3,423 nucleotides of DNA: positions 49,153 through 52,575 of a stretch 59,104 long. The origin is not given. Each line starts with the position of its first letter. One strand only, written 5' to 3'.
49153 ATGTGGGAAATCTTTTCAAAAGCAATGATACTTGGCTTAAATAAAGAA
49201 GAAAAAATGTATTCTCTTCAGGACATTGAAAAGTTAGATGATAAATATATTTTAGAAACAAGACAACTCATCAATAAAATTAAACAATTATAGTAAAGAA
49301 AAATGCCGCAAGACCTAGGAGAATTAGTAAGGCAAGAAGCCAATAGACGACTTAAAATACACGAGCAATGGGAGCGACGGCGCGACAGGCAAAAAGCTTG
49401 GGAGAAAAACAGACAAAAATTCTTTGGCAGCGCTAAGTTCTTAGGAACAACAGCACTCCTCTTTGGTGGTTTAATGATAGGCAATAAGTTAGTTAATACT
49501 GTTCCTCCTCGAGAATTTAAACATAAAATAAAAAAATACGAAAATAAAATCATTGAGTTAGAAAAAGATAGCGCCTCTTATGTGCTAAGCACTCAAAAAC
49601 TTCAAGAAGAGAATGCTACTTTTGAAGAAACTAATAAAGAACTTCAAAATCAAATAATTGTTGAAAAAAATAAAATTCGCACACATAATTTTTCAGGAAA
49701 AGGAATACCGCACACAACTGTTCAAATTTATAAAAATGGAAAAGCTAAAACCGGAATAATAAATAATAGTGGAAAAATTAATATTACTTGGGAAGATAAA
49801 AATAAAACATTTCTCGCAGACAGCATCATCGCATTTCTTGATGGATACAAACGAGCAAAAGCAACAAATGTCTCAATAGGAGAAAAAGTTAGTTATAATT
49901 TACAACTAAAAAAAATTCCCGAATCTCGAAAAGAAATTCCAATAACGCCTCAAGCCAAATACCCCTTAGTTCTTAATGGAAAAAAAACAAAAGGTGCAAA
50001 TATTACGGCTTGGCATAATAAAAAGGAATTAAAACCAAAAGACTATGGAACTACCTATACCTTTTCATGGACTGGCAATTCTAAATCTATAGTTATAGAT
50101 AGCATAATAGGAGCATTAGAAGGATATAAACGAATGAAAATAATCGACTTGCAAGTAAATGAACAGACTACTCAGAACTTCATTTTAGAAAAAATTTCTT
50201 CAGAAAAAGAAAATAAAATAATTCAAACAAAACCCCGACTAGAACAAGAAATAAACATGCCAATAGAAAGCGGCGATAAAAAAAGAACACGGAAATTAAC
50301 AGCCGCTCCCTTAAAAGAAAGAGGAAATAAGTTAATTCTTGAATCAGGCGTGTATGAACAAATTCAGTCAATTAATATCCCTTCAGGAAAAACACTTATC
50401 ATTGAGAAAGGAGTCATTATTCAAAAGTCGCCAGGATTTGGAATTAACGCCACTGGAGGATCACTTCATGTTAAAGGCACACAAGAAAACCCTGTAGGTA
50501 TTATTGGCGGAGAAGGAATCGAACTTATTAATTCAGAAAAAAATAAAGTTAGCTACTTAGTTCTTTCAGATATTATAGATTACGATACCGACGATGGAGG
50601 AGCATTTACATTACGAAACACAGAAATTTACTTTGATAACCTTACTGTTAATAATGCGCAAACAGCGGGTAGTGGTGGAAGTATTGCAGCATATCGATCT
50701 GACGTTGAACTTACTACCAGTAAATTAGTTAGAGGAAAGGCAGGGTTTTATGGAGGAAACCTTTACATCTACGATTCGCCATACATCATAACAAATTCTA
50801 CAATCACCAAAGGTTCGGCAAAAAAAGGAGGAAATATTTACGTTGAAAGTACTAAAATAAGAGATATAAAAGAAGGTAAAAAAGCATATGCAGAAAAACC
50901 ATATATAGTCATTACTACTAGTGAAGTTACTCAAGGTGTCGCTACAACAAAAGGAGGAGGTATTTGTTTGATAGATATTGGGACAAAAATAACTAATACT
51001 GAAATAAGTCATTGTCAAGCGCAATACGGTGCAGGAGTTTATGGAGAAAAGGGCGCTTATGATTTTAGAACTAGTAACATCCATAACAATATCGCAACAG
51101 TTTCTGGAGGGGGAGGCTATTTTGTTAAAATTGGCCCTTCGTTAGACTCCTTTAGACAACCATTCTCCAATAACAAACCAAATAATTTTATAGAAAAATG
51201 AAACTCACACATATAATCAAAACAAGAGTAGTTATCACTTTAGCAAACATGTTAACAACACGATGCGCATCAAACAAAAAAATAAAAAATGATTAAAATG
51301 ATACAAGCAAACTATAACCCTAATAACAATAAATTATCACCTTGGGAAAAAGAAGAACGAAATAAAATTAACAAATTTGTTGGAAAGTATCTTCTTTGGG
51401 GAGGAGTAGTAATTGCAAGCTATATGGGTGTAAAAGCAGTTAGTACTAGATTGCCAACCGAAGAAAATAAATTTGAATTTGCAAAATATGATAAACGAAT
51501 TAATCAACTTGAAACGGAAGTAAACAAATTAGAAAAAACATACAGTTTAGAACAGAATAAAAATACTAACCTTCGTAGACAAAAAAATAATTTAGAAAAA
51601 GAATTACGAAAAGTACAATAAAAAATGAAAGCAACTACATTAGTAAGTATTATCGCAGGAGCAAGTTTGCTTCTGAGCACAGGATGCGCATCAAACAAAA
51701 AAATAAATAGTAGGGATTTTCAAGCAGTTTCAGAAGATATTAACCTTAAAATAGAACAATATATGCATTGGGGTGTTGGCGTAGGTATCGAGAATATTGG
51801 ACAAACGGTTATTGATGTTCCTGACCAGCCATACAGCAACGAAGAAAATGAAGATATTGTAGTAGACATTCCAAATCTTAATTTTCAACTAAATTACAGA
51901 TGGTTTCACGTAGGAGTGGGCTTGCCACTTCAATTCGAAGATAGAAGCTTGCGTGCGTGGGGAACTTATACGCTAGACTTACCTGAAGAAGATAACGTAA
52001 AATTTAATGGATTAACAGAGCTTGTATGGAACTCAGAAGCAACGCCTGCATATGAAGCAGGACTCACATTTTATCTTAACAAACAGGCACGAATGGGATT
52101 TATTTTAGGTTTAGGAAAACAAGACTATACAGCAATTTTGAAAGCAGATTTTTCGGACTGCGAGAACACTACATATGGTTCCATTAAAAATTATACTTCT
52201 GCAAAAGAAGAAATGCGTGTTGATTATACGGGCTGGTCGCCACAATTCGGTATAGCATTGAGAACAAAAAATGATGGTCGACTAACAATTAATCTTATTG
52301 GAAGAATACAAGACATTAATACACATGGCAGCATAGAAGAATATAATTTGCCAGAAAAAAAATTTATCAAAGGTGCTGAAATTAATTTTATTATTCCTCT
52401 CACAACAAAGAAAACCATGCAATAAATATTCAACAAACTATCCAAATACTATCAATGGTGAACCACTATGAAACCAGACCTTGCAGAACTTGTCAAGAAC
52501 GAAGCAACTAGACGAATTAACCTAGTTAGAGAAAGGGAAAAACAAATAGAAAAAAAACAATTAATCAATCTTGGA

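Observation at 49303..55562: Tandemly duplicated surface cassette: TM/coiled-coil/PEGA-like/Pmp-type beta-helix protein plus small TM coiled-coil partner plus lipoprotein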

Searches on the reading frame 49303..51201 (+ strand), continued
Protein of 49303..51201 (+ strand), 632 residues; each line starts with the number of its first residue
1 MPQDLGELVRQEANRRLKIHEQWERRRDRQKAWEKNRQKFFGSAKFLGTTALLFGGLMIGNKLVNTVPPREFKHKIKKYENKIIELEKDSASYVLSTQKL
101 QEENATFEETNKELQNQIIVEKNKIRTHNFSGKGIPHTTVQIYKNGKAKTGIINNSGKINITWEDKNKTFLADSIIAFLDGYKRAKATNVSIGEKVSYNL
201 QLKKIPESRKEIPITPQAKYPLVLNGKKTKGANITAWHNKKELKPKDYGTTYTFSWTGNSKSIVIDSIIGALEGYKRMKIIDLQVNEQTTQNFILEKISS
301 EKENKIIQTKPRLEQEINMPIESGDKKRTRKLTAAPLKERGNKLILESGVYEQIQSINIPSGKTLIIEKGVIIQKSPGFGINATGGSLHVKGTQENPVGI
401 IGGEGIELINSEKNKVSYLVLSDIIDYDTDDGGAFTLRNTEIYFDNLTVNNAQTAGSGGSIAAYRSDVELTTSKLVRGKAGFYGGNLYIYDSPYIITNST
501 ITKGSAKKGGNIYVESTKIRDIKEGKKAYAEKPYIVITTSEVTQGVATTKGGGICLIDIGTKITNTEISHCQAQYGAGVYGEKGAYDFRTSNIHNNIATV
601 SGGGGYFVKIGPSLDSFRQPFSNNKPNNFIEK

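Call 63: fold_search(model_id=the predicted structure, library=pdb)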
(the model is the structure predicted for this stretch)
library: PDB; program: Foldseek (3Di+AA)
matches with E <= 10: 729; with E <= 0.001: 3
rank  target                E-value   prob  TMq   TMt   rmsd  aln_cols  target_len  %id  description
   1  4ecn                  3.1e-04  0.72  0.13  0.11  28.3       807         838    7  Crystal structure of a leucine-rich repeat protein (BT_0210) from Bacteroides thetaiotaomicron VPI-5482 at 2.80 A resolu (released 2012-05-23)
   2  6fwv_B                5.6e-04  1.00  0.10  0.12  15.2       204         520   11  The Bacillus anthracis TIE protein (released 2018-08-08)
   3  6fwv_A                7.8e-04  1.00  0.10  0.12  15.4       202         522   10  The Bacillus anthracis TIE protein (released 2018-08-08)
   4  6k0s_A                1.1e-03  0.77  0.19  0.21  25.8       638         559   10  Catalytic domain of GH87 alpha-1,3-glucanase D1069A in complex with nigerose (released 2019-12-25)
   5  6k0p_A                1.9e-03  0.72  0.19  0.21  26.2       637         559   10  Catalytic domain of GH87 alpha-1,3-glucanase D1045A in complex with nigerose (released 2019-12-25)
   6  7osf_A                1.9e-03  0.92  0.17  0.24  11.6       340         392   14  ABC Transporter complex NosDFYL, R-domain 1 (released 2022-06-22)
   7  7e56                  2.9e-03  0.99  0.22  0.35  10.7       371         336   13  The mutant crystal structure of endo-polygalacturonase (T316C/G344C) from Talaromyces leycettanus JCM 12802 (released 2021-08-25)
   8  6kvh                  3.0e-03  0.97  0.19  0.30  11.4       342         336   12  The mutant crystal structure of endo-polygalacturonase (T284A) from Talaromyces leycettanus JCM 12802 (released 2020-09-09)
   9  6b15_A                4.4e-03  0.98  0.09  0.24  16.4       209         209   12  Crystal structure of CBMbc (family CBM26) from Eubacterium rectale Amy13K (released 2017-11-29)
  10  3wwg_B                5.1e-03  0.35  0.14  0.15  28.2       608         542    7  Crystal structure of the N-glycan-deficient variant N448A of isopullulanase complexed with isopanose (released 2014-11-12)
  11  6k0q_A                5.4e-03  0.51  0.19  0.21  26.8       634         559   10  Catalytic domain of GH87 alpha-1,3-glucanase D1068A in complex with nigerose (released 2019-12-25)
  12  7s8u                  5.6e-03  0.96  0.09  0.09  18.6       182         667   10  Cryo-EM structure of a mammalian peptide transporter (PepT1/slc15a1) in nanodisc (released 2022-07-20)
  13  7o0y_A                5.9e-03  0.90  0.19  0.26  12.5       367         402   15  ABC transporter NosDFY, nucleotide-free in GDN (released 2022-04-13)
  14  9h68_D                7.5e-03  1.00  0.11  0.17  16.2       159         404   12  Crystal Structure of the spore gernation lytic transglycosylase SleC from Clostridioides difficile in its zymogenic fo (released 2025-02-12)
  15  5a9i_A                8.3e-03  0.98  0.10  0.27  19.2       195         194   14  Crystal structure of the extracellular domain of PepT2 (released 2015-09-09)
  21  9ozl_D                1.2e-02  0.91  0.18  0.28  11.9       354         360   10  Crystal structure of the polysaccharide lyase RbmB from Vibrio cholerae (released 2026-03-11)
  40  9ozl_C                2.1e-02  0.87  0.18  0.29  12.1       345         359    9  Crystal structure of the polysaccharide lyase RbmB from Vibrio cholerae (released 2026-03-11)
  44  9ozl_B                2.2e-02  0.77  0.15  0.25  12.9       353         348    9  Crystal structure of the polysaccharide lyase RbmB from Vibrio cholerae (released 2026-03-11)
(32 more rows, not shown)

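Call 80: find_related_loci(query=A8, collection=viral_contigs, flank=6000)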
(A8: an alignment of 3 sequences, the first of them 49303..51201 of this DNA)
Query A8 (632 aa) in viral_contigs; peptide patterns used: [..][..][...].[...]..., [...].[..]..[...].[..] (x = any residue, [..] = any of these).
577 stretches matched a pattern, but none encodes a relative of the query by tblastn (E <= 1e-3).

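Call 81: fold_search(model_id=the predicted structure, library=viral)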
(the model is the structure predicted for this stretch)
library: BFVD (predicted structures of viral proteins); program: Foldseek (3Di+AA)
matches with E <= 10: 689; with E <= 0.001: 19
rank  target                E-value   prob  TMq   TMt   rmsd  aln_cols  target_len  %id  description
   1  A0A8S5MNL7            6.8e-08  1.00  0.26  0.27  10.3       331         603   16  S-layer homology domain [Siphoviridae sp. ctZZK17]
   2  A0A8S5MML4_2          2.5e-06  1.00  0.12  0.10  24.1       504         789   12  Cell wall surface anchor family domain protein [Siphoviridae sp. ctxc31]
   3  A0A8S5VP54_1          5.5e-06  1.00  0.12  0.07  10.9       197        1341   16  (no name in the UniProt tables at hand)
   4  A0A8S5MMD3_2          1.7e-05  1.00  0.11  0.07  13.7       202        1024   18  Baseplate J like protein [Siphoviridae sp. ctxc31]
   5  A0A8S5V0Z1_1          2.6e-05  1.00  0.10  0.08  14.4       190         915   15  Putative membrane protein [Siphoviridae sp. ct3r22]
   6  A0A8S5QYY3            2.8e-05  1.00  0.11  0.10  13.4       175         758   18  Tail collar fiber protein [Myoviridae sp. ctLtm40]
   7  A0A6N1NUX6            3.3e-05  1.00  0.29  0.31   9.1       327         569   19  Right handed beta helix domain-containing protein [Tupanvirus deep ocean]
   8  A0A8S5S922            3.6e-05  1.00  0.13  0.11  10.2       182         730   12  Tail-collar fiber protein [Caudovirales sp. ctTVN2]
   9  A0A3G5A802            7.4e-05  1.00  0.28  0.48   5.8       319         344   14  Right handed beta helix domain-containing protein [Hyperionvirus sp.]
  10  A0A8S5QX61            8.6e-05  1.00  0.11  0.21  13.9       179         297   12  Uncharacterized protein [Siphoviridae sp. ct9lR64]
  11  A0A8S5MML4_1          2.1e-04  1.00  0.11  0.09  12.9       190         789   15  Cell wall surface anchor family domain protein [Siphoviridae sp. ctxc31]
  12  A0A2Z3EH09            2.1e-04  0.84  0.14  0.12  26.8       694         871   11  (no name in the UniProt tables at hand)
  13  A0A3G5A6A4            2.3e-04  1.00  0.18  0.30  14.3       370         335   12  Uncharacterized protein [Harvfovirus sp.]
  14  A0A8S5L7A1            2.6e-04  1.00  0.13  0.08  11.7       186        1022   14  Structural protein [CrAss-like virus sp. ctt4r3]
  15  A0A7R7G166            4.2e-04  1.00  0.11  0.23  21.9       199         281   14  (no name in the UniProt tables at hand)
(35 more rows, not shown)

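Call 87: find_encoding_contigs(protein=P0047, flank=10000, max_places=4)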
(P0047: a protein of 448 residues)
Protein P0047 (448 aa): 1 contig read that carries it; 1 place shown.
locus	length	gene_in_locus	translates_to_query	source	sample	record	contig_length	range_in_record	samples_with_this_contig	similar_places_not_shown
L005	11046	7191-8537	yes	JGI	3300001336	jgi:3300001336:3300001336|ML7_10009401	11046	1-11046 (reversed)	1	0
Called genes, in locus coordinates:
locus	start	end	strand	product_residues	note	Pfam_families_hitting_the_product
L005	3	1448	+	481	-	?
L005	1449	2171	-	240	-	PF01978:TrmB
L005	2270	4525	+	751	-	-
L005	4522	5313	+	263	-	PF13672:PP2C_2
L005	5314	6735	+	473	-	-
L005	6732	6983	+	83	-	-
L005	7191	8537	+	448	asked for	-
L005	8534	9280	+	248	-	-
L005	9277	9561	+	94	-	-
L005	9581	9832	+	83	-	-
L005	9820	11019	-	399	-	PF01970:TctA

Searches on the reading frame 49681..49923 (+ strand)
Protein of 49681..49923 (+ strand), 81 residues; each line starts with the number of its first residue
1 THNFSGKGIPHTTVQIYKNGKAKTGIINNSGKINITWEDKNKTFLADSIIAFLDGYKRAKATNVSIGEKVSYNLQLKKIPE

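Call 53: search_solved_structures(query=A10, max_evalue=10, show_alignments=2)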
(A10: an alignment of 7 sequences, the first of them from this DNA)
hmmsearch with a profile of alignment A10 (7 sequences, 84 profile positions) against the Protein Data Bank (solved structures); distinct sequences matched with E-value up to 10: 8.
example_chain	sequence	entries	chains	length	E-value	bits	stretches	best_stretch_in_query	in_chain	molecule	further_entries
2m2b_A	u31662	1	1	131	0.094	15.9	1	34-78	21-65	RNA-binding protein 10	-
3cgl_A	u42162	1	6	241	0.11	15.8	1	4-30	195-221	GFP-like fluorescent chromoprotein dsFP483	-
5zsy_A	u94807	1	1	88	0.12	15.6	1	39-78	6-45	RNA-binding protein 10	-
5zsw_A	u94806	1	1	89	0.12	15.5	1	39-78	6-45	RNA-binding protein 10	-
4hxz_A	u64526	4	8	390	0.25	14.6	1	10-32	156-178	Topoisomerase IV, subunit B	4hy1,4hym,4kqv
9g13_A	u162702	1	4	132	0.65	13.2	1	38-68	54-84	VHH H3-2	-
3k4x_A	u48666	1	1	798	0.75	13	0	25-52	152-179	Proliferating cell nuclear antigen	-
9vfj_D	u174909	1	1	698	1.8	11.8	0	31-48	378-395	Photosystem I reaction center subunit II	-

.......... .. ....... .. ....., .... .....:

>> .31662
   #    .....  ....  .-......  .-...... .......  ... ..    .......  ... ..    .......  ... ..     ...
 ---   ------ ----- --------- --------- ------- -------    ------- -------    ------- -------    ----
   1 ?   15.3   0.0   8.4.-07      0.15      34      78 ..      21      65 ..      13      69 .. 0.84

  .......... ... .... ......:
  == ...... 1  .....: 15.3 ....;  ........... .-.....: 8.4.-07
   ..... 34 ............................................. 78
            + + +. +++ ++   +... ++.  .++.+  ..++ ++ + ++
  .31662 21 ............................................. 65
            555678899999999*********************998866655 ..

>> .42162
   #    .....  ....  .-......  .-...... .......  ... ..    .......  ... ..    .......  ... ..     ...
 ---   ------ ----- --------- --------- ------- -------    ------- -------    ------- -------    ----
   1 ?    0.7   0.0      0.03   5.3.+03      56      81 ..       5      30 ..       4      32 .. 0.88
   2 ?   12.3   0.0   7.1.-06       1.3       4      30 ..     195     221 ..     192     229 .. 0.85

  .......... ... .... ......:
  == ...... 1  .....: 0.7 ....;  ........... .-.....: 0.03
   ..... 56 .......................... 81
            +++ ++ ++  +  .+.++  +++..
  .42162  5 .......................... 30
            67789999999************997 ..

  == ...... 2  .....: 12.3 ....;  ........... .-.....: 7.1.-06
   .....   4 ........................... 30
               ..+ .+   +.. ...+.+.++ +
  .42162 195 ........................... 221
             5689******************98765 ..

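Call 54: search_protein_families(library=pfam, alignment_id=A10, max_evalue=10)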
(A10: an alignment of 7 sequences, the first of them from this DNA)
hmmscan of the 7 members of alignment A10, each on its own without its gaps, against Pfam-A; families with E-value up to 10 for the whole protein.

A. member 1, seq(81 aa): 2 families
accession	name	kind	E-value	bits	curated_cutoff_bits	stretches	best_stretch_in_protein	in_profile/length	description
PF17936.7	Big_6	-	0.059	14.1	27.6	1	4-41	17-56/83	Bacterial Ig domain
PF22891.2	KH_PNO1_2nd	-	0.098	13.3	27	1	13-61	12-62/90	Eukaryotic type KH-domain (KH-domain type I) (327.11.2)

B. families by the number of members that match (of 7 scanned): 4 families
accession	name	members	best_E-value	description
PF17936.7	Big_6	2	0.048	Bacterial Ig domain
PF09783.14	Vac_ImportDeg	1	0.089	Vacuolar import and degradation protein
PF22891.2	KH_PNO1_2nd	1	0.098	Eukaryotic type KH-domain (KH-domain type I) (327.11.2)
PF23790.1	Kyano_Gp96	1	0.14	Kyanoviridae Gp96 protein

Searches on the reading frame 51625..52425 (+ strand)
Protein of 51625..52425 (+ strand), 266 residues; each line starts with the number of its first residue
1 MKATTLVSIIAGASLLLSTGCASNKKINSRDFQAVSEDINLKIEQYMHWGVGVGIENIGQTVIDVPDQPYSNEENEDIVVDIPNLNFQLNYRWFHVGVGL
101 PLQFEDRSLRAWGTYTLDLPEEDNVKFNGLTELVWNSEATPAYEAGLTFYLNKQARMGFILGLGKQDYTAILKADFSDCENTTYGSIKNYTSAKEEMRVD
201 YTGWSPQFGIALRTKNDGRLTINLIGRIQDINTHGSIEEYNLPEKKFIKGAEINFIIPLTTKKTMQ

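Call 3: search_protein_families(library=pfam, proteins=[window:51625-52425:+], max_evalue=1)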
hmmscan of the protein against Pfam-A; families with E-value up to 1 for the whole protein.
window:51625-52425:+ (266 aa): 0 families

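Call 4: search_protein_families(library=ncbifam, proteins=[window:51625-52425:+], max_evalue=1)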
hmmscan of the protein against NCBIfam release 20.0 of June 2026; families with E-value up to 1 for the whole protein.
window:51625-52425:+ (266 aa): 3 families
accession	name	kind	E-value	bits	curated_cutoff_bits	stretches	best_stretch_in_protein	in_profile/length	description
NF047782.1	blaOXA-1327_like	exception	0.082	12.2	590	1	1-44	1-42/285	OXA-1327 family class D beta-lactamase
NF040598.1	Ala_zip_lipo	subfamily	0.15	12.6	43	1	6-45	3-40/90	Lpp/OprI family alanine-zipper lipoprotein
NF033216.1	lipo_YgdI_YgdR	subfamily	0.16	11.9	42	1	5-31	3-29/71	YgdI/YgdR family lipoprotein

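Call 48: find_homologous_proteins(query=A7, max_evalue=0.01)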
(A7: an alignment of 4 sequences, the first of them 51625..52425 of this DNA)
Query A7 (4 sequences) (266 aa, profile of the alignment): 2 proteins with E <= 0.01 among 3159 candidates.
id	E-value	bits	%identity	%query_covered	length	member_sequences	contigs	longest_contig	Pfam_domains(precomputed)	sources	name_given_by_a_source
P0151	2.3e-102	360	55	8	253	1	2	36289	-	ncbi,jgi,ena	-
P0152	2.9e-100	353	100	100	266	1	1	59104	-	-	-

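Call 56: search_protein_families(library=phrogs, proteins=[window:51625-52425:+], max_evalue=0.01)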
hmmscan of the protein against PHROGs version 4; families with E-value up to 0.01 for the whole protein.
window:51625-52425:+ (266 aa): 0 families

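Call 57: search_protein_families(library=padloc, proteins=[window:51625-52425:+], max_evalue=0.01)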
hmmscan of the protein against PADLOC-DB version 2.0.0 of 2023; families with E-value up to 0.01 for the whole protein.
window:51625-52425:+ (266 aa): 0 families

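Call 69: predict_structure(alignment_id=A9)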
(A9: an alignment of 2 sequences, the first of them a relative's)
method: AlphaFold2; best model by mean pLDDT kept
length: 266 residues; sequences in the alignment: 2
mean_pLDDT: 25.7   pTM: 0.17
mean pLDDT of the five models: 25.7, 24.6, 24.2, 23.9, 22.7
residues with pLDDT >= 90: 0; 70-90: 0; 50-70: 0; < 50: 266
segments of 3 or more residues with pLDDT < 50: 1-266
pLDDT, mean of each block of 10 residues (from residue 1): 30 28 24 22 23 25 25 25 27 25 24 24 24 23 24 25 25 23 21 25 28 29 30 31 29 29 25
secondary structure, 60 per line:
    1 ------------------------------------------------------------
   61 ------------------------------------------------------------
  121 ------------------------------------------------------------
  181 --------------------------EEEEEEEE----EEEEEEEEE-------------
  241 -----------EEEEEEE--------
elements in order: E207-214 E219-227 E252-258

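Call 82: search_solved_structures(query=A7, max_evalue=10)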
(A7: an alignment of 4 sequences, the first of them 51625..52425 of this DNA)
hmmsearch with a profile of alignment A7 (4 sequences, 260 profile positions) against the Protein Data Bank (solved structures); distinct sequences matched with E-value up to 10: 2.
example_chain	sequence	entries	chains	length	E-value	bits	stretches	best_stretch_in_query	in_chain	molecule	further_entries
9kgz_A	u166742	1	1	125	0.29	14.1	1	184-255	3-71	De novo designed monomeric mainly-beta protein B10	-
1olp_A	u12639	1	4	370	0.56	13.1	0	101-135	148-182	ALPHA-TOXIN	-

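Call 83: search_protein_families(library=pfam, alignment_id=A7, max_evalue=10)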
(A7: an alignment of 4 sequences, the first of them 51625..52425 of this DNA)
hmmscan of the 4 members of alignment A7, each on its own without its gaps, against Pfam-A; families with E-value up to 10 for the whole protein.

A. member 1, window:51625-52425:+ (266 aa): 0 families

B. families by the number of members that match (of 4 scanned): 0 families
